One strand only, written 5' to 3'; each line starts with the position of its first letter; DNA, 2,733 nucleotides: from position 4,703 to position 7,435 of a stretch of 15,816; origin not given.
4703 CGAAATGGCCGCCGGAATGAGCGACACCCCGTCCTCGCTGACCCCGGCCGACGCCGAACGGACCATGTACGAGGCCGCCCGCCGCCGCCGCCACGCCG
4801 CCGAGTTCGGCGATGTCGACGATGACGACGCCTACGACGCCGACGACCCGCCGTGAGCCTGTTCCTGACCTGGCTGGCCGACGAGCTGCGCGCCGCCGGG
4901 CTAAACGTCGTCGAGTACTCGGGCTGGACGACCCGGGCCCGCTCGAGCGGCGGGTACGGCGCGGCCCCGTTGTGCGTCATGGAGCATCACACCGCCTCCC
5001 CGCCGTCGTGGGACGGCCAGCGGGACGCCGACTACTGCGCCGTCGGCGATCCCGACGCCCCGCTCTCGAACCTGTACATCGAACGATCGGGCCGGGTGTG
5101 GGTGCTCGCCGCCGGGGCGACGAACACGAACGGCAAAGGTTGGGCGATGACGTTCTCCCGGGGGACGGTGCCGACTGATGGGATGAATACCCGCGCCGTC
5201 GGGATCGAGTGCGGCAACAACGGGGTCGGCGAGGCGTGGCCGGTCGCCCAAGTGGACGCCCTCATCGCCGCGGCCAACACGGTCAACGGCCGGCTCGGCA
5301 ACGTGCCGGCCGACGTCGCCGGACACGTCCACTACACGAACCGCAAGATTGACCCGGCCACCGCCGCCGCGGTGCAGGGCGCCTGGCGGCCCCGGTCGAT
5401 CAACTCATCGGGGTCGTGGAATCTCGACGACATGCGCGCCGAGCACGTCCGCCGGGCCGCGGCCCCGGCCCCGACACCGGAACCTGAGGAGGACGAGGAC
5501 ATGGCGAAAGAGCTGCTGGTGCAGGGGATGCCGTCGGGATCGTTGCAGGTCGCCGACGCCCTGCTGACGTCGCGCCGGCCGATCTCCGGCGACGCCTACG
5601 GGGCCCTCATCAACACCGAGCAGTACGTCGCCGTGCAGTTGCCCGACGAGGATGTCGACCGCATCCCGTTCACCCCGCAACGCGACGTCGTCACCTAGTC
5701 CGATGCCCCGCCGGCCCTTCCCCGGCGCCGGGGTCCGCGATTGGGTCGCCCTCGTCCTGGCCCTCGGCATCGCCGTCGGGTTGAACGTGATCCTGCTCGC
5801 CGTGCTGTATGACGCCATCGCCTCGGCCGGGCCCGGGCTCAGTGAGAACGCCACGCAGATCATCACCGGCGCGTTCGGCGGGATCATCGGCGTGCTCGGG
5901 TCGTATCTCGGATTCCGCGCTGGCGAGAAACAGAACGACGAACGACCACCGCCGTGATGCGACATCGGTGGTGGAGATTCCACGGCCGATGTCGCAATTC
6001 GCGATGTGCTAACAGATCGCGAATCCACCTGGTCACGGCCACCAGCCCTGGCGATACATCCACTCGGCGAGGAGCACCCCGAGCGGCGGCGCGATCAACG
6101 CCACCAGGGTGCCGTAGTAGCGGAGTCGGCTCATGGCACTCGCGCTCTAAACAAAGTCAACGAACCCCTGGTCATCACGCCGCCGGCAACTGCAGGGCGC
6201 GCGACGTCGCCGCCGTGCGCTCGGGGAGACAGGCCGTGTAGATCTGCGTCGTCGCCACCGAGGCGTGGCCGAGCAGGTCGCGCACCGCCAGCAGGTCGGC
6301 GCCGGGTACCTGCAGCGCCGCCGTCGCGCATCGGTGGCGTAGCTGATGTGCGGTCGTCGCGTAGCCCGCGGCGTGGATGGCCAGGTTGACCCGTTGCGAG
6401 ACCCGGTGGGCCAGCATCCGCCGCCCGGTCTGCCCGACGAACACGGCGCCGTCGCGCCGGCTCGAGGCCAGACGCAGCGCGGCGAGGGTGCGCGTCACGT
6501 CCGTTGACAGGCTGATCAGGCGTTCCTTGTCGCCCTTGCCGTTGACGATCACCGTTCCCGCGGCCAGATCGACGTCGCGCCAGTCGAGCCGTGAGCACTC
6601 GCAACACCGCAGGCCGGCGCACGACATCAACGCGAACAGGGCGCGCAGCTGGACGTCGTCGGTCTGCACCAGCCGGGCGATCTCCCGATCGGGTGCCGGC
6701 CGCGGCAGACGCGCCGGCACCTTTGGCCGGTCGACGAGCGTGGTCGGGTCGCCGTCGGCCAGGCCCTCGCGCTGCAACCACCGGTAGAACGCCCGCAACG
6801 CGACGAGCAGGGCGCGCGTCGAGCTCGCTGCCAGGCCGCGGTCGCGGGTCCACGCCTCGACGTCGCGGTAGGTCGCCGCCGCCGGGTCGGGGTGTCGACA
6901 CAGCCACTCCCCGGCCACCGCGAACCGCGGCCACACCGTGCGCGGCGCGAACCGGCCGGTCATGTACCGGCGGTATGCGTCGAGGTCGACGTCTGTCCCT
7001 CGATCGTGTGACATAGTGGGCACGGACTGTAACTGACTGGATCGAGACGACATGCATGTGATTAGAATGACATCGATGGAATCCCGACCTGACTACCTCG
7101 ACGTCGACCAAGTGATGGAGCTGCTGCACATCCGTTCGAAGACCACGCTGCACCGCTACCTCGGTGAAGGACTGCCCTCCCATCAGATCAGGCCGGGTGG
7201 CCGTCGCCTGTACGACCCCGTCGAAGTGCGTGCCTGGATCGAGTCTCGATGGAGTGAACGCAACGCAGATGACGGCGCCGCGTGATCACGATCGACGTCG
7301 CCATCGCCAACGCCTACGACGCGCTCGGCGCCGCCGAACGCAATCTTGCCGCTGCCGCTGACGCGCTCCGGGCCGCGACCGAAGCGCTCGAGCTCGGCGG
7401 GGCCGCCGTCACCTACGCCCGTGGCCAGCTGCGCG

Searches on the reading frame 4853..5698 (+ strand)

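Call 11: search_protein_families(library=pfam, max_evalue=0.01, proteins=[window:4853-5698:+])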
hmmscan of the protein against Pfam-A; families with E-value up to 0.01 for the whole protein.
window:4853-5698:+ (281 aa): 1 family
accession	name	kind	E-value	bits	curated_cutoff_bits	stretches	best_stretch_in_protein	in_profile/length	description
PF01510.30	Amidase_2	-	1.6e-12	48.4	26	1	39-169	5-130/131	N-acetylmuramoyl-L-alanine amidase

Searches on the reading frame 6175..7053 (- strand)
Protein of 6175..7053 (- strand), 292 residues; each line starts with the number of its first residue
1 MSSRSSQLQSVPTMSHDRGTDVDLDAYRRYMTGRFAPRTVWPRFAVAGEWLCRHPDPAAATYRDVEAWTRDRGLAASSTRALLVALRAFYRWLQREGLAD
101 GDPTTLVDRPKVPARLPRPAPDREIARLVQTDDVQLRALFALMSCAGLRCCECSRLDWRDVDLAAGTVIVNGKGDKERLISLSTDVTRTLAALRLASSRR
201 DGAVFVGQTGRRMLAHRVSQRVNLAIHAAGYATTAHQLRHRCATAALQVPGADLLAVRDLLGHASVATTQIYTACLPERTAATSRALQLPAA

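Call 10: search_protein_families(library=pfam, max_evalue=0.01, proteins=[window:6175-7053:-])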
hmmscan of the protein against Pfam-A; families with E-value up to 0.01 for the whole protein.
window:6175-7053:- (292 aa): 2 families
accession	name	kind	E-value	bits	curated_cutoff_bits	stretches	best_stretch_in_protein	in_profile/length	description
PF00589.27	Phage_integrase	-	2.7e-26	92.8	27.1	1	130-275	18-168/172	Phage integrase family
PF02899.23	Phage_int_SAM_1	-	0.0002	22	22.3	1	67-97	53-83/83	Phage integrase, N-terminal SAM-like domain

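Call 71: find_related_loci(query=window:6175-6963:-, collection=viral_contigs, flank=5000)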
Query window:6175-6963:- (262 aa) in viral_contigs; peptide patterns used: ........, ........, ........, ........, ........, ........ (x = any residue, [..] = any of these).
8 stretches matched a pattern; 7 encode a relative of the query (tblastn E <= 1e-3); 7 distinct loci.
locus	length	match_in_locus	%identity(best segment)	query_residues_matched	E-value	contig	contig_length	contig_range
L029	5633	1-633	97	52-262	3e-133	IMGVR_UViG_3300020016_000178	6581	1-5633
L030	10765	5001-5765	67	9-262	2e-100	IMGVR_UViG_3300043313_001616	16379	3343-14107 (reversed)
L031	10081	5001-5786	65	1-261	6e-99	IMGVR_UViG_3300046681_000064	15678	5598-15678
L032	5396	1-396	98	131-262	3e-79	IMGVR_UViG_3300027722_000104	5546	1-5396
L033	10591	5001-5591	33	53-257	7e-22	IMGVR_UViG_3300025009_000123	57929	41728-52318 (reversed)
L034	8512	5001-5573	29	56-242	1e-17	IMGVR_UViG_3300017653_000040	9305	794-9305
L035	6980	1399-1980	24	83-258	3e-6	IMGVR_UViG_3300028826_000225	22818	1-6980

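Call 80: search_protein_families(library=phrogs, max_evalue=0.01, proteins=[L030:3319-4011:-, L031:4011-4496:-])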
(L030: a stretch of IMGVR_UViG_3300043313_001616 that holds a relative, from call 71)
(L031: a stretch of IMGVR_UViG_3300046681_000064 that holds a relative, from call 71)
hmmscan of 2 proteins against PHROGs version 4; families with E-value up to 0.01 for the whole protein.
L030:3319-4011:- (230 aa): 0 families

L031:4011-4496:- (161 aa): 6 families
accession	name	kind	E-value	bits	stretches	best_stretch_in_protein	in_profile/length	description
phrog_2447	-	DNA, RNA and nucleotide metabolism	1.8e-41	144.1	1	1-148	3-172/295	replication initiation protein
phrog_30000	-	unknown function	4.2e-33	116.3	1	1-150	1-163/334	-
phrog_1882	-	unknown function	8.2e-28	98.9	1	1-156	1-162/259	-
phrog_3926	-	DNA, RNA and nucleotide metabolism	2.1e-19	71.4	1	1-130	4-136/312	replication initiation protein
phrog_9474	-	DNA, RNA and nucleotide metabolism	9.5e-12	46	1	1-152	1-168/288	replication initiation protein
phrog_15463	-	DNA, RNA and nucleotide metabolism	0.003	17.7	1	1-100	1-117/435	HNH endonuclease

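Call 81: search_protein_families(library=pfam, max_evalue=0.05, proteins=[L030:3319-4011:-, L031:4011-4496:-])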
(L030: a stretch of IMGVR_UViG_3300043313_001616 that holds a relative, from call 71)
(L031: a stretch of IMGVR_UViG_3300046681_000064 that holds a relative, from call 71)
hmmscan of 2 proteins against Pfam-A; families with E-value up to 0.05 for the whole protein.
L030:3319-4011:- (230 aa): 4 families
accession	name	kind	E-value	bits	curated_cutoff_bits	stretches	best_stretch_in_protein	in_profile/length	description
PF13412.12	HTH_24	-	0.00011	22.2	21.9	1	53-100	4-47/48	Winged helix-turn-helix DNA-binding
PF13404.12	HTH_AsnC-type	-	0.0058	16.9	27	1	54-91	5-39/42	AsnC-type helix-turn-helix domain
PF12802.13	MarR_2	-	0.018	15.6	27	0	57-105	10-56/61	MarR family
PF01047.28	MarR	-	0.026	14.8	24.6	0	70-103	18-50/59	MarR family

L031:4011-4496:- (161 aa): 0 families

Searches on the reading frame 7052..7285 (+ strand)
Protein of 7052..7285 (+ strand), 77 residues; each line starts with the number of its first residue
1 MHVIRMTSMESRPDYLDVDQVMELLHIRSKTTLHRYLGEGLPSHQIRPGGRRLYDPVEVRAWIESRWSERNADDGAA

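Call 10: search_protein_families(library=pfam, max_evalue=0.01, proteins=[window:7052-7285:+])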
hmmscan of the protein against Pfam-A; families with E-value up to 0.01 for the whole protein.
window:7052-7285:+ (77 aa): 2 families
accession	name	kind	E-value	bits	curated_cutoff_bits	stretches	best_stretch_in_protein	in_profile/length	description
PF12728.13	HTH_17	-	2.7e-08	34.4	27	1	15-66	1-50/51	Helix-turn-helix domain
PF00376.29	MerR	-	0.008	16.4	28.2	0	29-54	12-38/38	MerR family regulatory protein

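Call 43: search_protein_families(library=phrogs, max_evalue=0.01, proteins=[window:7052-7285:+])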
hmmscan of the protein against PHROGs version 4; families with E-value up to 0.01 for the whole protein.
window:7052-7285:+ (77 aa): 5 families
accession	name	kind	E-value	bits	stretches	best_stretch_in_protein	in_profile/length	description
phrog_66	-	integration and excision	1.4e-08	35.9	1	6-74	84-151/412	excisionase and transcriptional regulator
phrog_597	-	DNA, RNA and nucleotide metabolism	7.3e-06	27.1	1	6-70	103-168/200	DNA binding protein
phrog_668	-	DNA, RNA and nucleotide metabolism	7.7e-05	23.4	1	9-71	57-118/181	HTH DNA binding protein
phrog_4745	-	DNA, RNA and nucleotide metabolism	0.00017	22.3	1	5-74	21-95/107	DNA binding protein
phrog_10045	-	DNA, RNA and nucleotide metabolism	0.00033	21.4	1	7-53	12-56/74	HTH DNA binding protein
